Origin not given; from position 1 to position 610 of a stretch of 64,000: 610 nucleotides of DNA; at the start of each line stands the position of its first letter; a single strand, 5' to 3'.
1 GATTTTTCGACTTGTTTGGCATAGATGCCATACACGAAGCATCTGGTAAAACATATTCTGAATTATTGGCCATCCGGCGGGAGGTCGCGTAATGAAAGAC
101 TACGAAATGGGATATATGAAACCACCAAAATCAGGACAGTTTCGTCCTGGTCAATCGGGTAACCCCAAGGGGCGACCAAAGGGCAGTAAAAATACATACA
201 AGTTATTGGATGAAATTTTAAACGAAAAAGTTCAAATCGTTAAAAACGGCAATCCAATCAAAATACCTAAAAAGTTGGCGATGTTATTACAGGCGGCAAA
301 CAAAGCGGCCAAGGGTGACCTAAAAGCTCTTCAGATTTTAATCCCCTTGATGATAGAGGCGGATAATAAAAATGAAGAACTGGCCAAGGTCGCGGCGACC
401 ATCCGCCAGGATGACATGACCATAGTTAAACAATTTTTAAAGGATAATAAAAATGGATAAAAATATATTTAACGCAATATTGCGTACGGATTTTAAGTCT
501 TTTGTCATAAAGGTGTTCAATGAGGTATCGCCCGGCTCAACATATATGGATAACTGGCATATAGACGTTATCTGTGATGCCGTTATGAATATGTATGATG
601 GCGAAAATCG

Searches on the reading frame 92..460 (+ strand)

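Call 90: search_protein_families(library=phrogs, proteins=[window:92-460:+], max_evalue=0.001)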
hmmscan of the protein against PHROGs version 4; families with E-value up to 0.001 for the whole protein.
window:92-460:+ (122 aa): 2 families
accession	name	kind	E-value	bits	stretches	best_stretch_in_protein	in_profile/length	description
phrog_26239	-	unknown function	1.9e-30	107.1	1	2-118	6-121/146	-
phrog_4114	-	unknown function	3.3e-08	34.6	1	13-91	6-79/123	-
